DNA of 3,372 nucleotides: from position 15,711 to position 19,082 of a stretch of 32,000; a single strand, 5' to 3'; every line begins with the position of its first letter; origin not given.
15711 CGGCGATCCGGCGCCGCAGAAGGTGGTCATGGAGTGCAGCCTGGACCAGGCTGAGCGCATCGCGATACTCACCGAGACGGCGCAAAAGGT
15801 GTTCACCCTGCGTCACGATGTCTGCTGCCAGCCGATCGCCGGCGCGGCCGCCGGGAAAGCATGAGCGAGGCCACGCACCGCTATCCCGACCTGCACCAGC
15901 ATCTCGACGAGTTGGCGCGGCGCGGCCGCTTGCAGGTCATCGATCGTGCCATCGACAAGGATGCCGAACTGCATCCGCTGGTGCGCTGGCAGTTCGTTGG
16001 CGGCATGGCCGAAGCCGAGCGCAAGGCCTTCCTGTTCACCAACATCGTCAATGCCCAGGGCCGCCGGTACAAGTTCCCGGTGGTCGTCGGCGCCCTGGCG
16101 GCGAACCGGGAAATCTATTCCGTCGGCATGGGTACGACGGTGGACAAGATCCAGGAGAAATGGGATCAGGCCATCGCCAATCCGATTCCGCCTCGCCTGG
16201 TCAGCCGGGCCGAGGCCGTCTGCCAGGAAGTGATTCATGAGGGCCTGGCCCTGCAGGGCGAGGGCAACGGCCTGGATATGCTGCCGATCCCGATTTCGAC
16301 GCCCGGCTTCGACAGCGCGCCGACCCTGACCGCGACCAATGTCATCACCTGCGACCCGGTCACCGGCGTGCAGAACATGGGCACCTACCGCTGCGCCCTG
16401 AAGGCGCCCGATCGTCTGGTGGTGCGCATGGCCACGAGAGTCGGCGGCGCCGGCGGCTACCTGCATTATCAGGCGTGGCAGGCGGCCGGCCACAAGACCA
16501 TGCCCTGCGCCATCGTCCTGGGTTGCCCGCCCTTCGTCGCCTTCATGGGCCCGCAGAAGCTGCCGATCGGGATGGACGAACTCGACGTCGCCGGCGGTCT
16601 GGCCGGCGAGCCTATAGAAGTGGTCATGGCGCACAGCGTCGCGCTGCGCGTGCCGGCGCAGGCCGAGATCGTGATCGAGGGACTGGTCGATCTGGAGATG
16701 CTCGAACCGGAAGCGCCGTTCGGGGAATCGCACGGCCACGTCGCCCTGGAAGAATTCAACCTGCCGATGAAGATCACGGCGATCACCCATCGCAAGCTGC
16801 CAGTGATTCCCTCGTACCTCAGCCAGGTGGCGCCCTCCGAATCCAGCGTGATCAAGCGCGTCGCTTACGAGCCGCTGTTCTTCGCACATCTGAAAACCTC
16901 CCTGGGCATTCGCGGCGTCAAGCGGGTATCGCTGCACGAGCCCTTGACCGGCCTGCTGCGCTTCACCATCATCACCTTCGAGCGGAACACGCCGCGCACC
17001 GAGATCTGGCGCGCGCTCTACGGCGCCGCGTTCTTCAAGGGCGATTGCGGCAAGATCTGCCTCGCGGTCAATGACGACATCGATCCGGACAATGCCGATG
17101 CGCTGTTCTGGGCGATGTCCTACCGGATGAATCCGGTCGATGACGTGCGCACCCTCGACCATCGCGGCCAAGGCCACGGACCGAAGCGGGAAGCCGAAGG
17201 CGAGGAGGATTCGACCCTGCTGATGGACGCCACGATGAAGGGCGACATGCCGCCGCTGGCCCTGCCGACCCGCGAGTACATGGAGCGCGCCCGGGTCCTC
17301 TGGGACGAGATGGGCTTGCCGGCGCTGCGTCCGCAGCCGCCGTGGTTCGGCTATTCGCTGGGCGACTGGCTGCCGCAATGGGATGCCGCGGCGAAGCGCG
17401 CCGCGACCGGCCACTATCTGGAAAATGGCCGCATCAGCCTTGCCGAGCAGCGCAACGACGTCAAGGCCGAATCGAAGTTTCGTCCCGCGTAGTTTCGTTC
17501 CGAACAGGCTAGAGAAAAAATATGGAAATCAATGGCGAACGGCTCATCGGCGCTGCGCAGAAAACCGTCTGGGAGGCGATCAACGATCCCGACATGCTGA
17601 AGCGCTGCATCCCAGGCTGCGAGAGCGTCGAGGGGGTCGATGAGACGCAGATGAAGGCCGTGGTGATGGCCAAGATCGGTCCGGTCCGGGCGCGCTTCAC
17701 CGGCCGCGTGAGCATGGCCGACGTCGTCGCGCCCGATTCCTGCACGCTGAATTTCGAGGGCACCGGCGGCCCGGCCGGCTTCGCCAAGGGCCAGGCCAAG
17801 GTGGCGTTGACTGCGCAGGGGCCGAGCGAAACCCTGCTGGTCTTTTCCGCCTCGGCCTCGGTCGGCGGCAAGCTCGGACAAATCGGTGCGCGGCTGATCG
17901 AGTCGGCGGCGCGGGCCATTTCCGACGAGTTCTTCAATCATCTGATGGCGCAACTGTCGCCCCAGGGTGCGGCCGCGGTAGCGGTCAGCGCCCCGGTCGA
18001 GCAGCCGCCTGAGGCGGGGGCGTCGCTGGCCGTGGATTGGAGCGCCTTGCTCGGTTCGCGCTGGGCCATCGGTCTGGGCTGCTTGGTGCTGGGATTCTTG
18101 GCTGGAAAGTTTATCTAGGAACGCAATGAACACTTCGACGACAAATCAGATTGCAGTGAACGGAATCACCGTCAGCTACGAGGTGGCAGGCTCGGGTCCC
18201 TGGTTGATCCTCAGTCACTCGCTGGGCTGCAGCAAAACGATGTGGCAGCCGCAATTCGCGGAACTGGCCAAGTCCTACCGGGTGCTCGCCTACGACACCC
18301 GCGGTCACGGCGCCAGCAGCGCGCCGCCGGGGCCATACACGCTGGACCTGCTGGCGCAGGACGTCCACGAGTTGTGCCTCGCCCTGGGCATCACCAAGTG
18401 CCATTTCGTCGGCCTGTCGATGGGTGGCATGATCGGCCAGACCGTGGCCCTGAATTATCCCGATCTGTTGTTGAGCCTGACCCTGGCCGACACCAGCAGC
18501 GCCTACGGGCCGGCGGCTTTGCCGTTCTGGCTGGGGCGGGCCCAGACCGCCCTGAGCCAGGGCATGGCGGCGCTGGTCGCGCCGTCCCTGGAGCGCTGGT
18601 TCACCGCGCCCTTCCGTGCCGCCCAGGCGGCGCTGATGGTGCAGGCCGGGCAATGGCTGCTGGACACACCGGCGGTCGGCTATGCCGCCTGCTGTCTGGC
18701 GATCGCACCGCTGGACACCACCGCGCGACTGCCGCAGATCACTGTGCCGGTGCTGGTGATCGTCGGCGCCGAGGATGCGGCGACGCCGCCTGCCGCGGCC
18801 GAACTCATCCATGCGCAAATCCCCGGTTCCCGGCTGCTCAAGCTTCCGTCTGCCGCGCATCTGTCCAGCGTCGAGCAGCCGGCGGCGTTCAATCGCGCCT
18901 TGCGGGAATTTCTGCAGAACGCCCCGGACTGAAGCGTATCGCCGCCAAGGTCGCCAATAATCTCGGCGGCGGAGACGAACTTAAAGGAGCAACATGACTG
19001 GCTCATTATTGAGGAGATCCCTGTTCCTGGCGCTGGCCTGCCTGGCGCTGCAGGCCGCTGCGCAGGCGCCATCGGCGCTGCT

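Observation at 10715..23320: Eleven-gene, oxygenase-free operon: a CoxMSL-type molybdenum hydroxylase with three non-oxidative decarboxylases. Uncharacterised (hetero)aromatic polycarboxylate pathway?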

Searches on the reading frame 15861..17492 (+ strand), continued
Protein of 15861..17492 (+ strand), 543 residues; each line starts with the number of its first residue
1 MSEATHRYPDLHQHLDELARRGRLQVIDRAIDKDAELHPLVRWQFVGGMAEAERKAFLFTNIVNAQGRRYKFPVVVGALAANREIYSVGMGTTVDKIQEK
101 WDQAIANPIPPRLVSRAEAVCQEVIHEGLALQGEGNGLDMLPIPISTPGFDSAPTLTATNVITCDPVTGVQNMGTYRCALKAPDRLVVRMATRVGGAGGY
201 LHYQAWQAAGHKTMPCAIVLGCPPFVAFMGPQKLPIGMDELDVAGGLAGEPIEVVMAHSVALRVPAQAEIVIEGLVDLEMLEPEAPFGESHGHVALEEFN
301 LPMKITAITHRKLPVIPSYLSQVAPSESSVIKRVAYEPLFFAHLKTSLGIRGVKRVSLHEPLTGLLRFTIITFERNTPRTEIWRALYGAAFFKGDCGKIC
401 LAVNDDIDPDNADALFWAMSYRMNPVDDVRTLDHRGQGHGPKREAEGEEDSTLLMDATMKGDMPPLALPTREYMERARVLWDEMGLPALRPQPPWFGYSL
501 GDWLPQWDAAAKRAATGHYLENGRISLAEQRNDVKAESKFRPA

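Call 62: search_protein_families(library=pfam, proteins=[L076:4578-5630:+, L076:6397-7221:-, L076:13400-13927:-, L065:4825-5196:+, L065:12369-15686:+, L071:8637-9818:-, L071:7936-8595:+, L071:7467-7934:+, L071:6615-7412:+, L071:12983-13960:-], max_evalue=0.00001)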
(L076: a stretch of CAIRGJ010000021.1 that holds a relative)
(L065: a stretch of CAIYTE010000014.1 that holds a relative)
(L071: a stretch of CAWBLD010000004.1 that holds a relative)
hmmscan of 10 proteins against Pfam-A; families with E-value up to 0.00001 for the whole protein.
L076:4578-5630:+ (350 aa): 5 families
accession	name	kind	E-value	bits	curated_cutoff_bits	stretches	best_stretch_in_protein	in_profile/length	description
PF00534.26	Glycos_transf_1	-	5.8e-33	114.3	26.4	1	174-326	18-170/172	Glycosyl transferases group 1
PF13692.12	Glyco_trans_1_4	-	3e-31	109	27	1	173-313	3-141/142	Glycosyl transferases group 1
PF20706.3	GT4-conflict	-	6.6e-11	42.2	26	1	110-340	131-383/385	Family 4 Glycosyltransferase in conflict systems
PF13439.12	Glyco_transf_4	-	2.3e-09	37.9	28.5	1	90-160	96-168/170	Glycosyltransferase Family 4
PF13524.12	Glyco_trans_1_2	-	1.9e-08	34.8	25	1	193-340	6-140/144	Glycosyl transferase-like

L076:6397-7221:- (274 aa): 1 family
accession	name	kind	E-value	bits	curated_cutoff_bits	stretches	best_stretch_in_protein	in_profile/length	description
PF01872.23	RibD_C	-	2.5e-40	138.9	24.1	1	57-231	3-175/197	RibD C-terminal domain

L076:13400-13927:- (175 aa): 1 family
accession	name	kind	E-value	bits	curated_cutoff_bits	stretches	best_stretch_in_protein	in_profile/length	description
PF09523.15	DUF2390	-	1.3e-29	103.1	25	1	14-126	2-106/106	Protein of unknown function (DUF2390)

L065:4825-5196:+ (123 aa): 1 family
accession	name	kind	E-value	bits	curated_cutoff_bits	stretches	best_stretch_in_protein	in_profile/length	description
PF01242.24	PTPS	-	7.1e-21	74.9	22.4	1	2-119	10-119/121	6-pyruvoyl tetrahydropterin synthase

L065:12369-15686:+ (1105 aa): 3 families
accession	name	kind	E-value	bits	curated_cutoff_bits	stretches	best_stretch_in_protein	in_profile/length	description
PF09899.14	DUF2126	-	0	1335.3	27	1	279-1100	3-826/826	Putative amidoligase enzyme (DUF2126)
PF08379.15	Bact_transglu_N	-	5.8e-28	97.9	27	1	7-82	3-78/80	Bacterial transglutaminase-like N-terminal region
PF01841.26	Transglut_core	-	1.2e-16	61.4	23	1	136-245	9-107/108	Transglutaminase-like superfamily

L071:8637-9818:- (393 aa): 4 families
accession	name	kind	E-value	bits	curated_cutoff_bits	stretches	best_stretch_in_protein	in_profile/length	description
PF00441.29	Acyl-CoA_dh_1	-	1.4e-25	90.6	22.4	1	241-380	1-138/150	Acyl-CoA dehydrogenase, C-terminal domain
PF02770.24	Acyl-CoA_dh_M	-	1e-19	70.9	33.3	1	128-229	1-97/97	Acyl-CoA dehydrogenase, middle domain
PF02771.21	Acyl-CoA_dh_N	-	4.9e-19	69.2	22.9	1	8-120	1-110/113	Acyl-CoA dehydrogenase, N-terminal domain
PF08028.16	Acyl-CoA_dh_2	-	5.7e-14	53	22.7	1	258-372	3-125/134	Acyl-CoA dehydrogenase, C-terminal domain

L071:7936-8595:+ (219 aa): 1 family
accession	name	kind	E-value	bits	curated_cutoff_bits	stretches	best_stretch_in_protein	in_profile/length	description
PF02441.25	Flavoprotein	-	2e-45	154.8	22.7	1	24-194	2-162/162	Flavoprotein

L071:7467-7934:+ (155 aa): 2 families
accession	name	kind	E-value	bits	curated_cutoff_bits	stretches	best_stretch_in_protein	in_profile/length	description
PF01243.27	PNPOx_N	-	6.6e-14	52.8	28.1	1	8-134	4-114/120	Pyridoxamine 5'-phosphate oxidase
PF12900.13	Pyridox_ox_2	-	1.4e-07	32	27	1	9-136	5-136/140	Pyridoxamine 5'-phosphate oxidase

L071:6615-7412:+ (265 aa): 5 families
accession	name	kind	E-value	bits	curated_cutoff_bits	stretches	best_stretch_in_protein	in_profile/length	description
PF08241.18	Methyltransf_11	-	2.1e-13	51.1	21.2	1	100-154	44-95/95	Methyltransferase domain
PF13489.12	Methyltransf_23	-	3.3e-09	37.1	27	1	71-215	38-163/164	Methyltransferase domain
PF08242.18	Methyltransf_12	-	8.3e-08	33.3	30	1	105-152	56-98/98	Methyltransferase domain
PF13847.12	Methyltransf_31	-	1.7e-07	31.5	27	1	104-158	60-113/145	Methyltransferase domain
PF13649.12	Methyltransf_25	-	1.8e-07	32.2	27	1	99-150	47-97/97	Methyltransferase domain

L071:12983-13960:- (325 aa): 1 family
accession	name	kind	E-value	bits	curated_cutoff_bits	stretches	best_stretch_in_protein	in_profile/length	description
PF03401.19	TctC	-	7.3e-55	186.8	27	1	48-320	2-273/274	Tripartite tricarboxylate transporter family receptor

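Call 88: search_protein_representatives(protein=window:15861-17492:+)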
Query: 543 residues. Proteins with E-value up to 0.001 (for the whole library): 4896; up to 1e-10: 2611; up to 1e-30: 356. The best 150 are listed.
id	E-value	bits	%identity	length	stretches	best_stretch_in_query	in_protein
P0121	9.1e-208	707.9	59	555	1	6-541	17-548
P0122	5.4e-142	490.8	55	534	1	7-424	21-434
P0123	8.7e-142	490.1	55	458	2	24-342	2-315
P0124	1.5e-137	476.2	46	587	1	6-524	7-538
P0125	4.2e-112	392.2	42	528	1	9-531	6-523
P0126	4.2e-112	392.2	53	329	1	217-541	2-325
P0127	5.8e-111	388.4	70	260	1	146-393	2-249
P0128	6.3e-111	388.3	68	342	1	173-445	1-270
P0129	4.1e-107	375.7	42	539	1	7-527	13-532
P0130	7.0e-102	358.4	58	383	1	41-372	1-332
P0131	4.4e-101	355.8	56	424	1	130-438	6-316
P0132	1.1e-100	354.5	87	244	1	118-297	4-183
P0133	9.3e-100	351.4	41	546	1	10-520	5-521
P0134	4.1e-99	349.3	52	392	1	9-321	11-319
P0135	6.4e-99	348.6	41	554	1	8-524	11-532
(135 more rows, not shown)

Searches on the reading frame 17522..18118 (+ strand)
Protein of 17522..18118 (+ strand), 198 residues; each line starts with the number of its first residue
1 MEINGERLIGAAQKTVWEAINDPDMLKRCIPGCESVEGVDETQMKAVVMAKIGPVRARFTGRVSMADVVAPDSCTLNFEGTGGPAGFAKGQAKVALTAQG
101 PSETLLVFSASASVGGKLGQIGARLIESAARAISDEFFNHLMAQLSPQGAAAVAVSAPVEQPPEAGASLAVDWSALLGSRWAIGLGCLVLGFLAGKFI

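Call 3: search_protein_families(library=pfam, proteins=[window:17522-18118:+])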
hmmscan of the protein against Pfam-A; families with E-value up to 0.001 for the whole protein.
window:17522-18118:+ (198 aa): 3 families
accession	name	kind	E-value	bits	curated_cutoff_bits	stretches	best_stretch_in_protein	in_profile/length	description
PF06240.19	COXG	-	7.5e-29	100.7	22.2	1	5-145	1-139/140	Carbon monoxide dehydrogenase subunit G (CoxG)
PF03364.25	Polyketide_cyc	-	6.8e-07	30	23.4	1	9-65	1-58/126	Polyketide cyclase / dehydrase and lipid transport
PF10604.15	Polyketide_cyc2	-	7.4e-07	30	27.4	1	5-144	6-140/142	Polyketide cyclase / dehydrase and lipid transport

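Call 7: search_protein_families(library=ncbifam, proteins=[window:17522-18118:+], max_evalue=0.00001)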
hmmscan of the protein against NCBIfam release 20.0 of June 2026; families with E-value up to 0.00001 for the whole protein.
window:17522-18118:+ (198 aa): 0 families

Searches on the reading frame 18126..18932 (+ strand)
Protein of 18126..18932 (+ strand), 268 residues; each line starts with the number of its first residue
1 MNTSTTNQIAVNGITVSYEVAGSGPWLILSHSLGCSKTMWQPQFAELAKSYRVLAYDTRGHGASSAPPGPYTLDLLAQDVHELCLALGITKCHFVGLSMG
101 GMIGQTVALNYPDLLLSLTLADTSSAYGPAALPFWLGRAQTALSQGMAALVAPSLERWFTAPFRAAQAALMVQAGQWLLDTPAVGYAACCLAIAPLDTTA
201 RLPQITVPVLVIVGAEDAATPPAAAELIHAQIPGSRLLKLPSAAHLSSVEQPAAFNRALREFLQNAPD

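Call 3: search_protein_families(library=pfam, proteins=[window:18126-18932:+])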
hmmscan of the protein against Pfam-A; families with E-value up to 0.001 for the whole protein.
window:18126-18932:+ (268 aa): 4 families
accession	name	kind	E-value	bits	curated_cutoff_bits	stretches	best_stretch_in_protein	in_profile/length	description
PF00561.26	Abhydrolase_1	-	3.1e-30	106.1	25.8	1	25-250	1-243/245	alpha/beta hydrolase fold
PF12697.13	Abhydrolase_6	-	1.7e-22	81.6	26.3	1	27-258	1-217/217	Alpha/beta hydrolase family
PF12146.15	Hydrolase_4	-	1.4e-14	54.5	27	1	39-235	19-222/239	Serine aminopeptidase, S33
PF08386.16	Abhydrolase_4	-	1.1e-07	32.3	21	1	195-265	19-93/103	TAP-like protein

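Call 7: search_protein_families(library=ncbifam, proteins=[window:18126-18932:+], max_evalue=0.00001)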
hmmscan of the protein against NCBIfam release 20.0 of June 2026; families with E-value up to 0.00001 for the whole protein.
window:18126-18932:+ (268 aa): 30 families (the best 25 are shown)
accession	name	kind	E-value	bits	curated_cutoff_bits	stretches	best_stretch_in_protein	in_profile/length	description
TIGR02427.1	protocat_pcaD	equivalog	1.1e-76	257.5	255.85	1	19-264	5-251/251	3-oxoadipate enol-lactonase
NF051487.1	bifunc_PcaCD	exception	3.3e-74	250.4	430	1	26-264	174-412/413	bifunctional 4-carboxymuconolactone decarboxylase/3-oxoadipate enol-lactonase PcaCD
NF051488.1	bifunc_PcaDC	exception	1.5e-73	248.1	390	1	17-265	3-252/375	bifunctional 3-oxoadipate enol-lactonase/4-carboxymuconolactone decarboxylase PcaDC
TIGR03611.1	RutD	equivalog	5.8e-34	117.6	238.5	1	23-265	12-257/258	pyrimidine utilization protein D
NF011457.0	PRK14875.1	equivalog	7.9e-26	90.9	307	1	4-121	110-229/372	acetoin dehydrogenase dihydrolipoyllysine-residue acetyltransferase subunit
NF052610.1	macro_16_ester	equivalog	9.1e-23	81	420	1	12-125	9-129/281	alpha/beta fold macrolide esterase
TIGR01250.1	pro_imino_pep_2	subfamily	1.4e-22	80.6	167.65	2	196-264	221-288/288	proline iminopeptidase-family hydrolase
TIGR03695.1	menH_SHCHC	equivalog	1.6e-21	76.9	208.55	1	24-124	2-105/252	2-succinyl-6-hydroxy-2,4-cyclohexadiene-1-carboxylate synthase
TIGR03056.1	bchO_mg_che_rel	equivalog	1.6e-20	73.2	172.55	2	9-111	11-116/278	alpha/beta fold hydrolase BchO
NF050089.1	i_nPHAscl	equivalog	1e-19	70.7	300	1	12-128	5-122/288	intracellular short-chain-length polyhydroxyalkanoate depolymerase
TIGR01738.1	bioH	equivalog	2.7e-18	66.5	206.95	1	25-262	5-244/245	pimeloyl-ACP methyl ester esterase BioH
NF045948.1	ProImpepThrmp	equivalog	3.9e-18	65.9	500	1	193-265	218-289/291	proline iminopeptidase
NF053684.1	esterase_mleBCA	exception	7.3e-17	61.4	570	1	9-124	6-128/281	BCA family alpha/beta fold macrolide esterase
NF053693.1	esterase_mleCBF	exception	1.3e-16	60.8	564.5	1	25-128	24-131/279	CBF family alpha/beta fold macrolide esterase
NF033124.1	estX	equivalog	1.5e-16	60.3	600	1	34-122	33-126/280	macrolide esterase EstX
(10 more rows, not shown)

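Call 42: search_solved_structures(query=window:18126-18932:+, max_evalue=1e-15)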
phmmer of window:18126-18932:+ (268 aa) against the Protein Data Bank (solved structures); distinct sequences matched with E-value up to 1e-15: 27.
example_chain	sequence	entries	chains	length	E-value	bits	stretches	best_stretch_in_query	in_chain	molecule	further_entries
2xua_A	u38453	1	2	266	7.2e-53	182.8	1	9-264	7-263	3-OXOADIPATE ENOL-LACTONASE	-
3om8_A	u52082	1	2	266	7.7e-49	169.6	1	12-263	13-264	Probable hydrolase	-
4uhh_A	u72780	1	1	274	5e-35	124.3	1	12-265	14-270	ESTERASE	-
4uhc_A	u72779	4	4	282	5.5e-35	124.1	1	12-265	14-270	ESTERASE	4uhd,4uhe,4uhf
8v16_C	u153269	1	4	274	9.6e-32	113.5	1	10-264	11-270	Esterase 1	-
6eb3_A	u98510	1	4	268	1e-31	113.4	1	10-264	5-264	Est1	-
5egn_A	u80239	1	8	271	8.6e-21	77.6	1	11-264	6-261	Esterase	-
3e3a_A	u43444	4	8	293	9.5e-20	74.2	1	14-264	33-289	POSSIBLE PEROXIDASE BPOC | putative Bromoperoxidase | protein Rv0554, putative Bromoperoxidase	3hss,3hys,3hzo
5h3h_A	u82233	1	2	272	1e-19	74.1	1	10-264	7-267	Abhydrolase domain-containing protein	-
7ld8_A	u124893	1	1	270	1e-19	74.1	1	14-264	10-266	Putative non-heme bromoperoxidase BpoC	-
3v48_A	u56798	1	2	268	4.7e-19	71.9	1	23-260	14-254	Putative aminoacrylate hydrolase RutD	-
2ock_A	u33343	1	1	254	3.3e-18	69.2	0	5-119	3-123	Valacyclovir hydrolase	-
2ocg_A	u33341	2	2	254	4.5e-18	68.7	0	5-119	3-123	Valacyclovir hydrolase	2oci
2ocl_A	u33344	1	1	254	1.2e-17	67.4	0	5-119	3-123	Valacyclovir hydrolase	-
3fob_A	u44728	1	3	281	1.9e-17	66.7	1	14-264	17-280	Bromoperoxidase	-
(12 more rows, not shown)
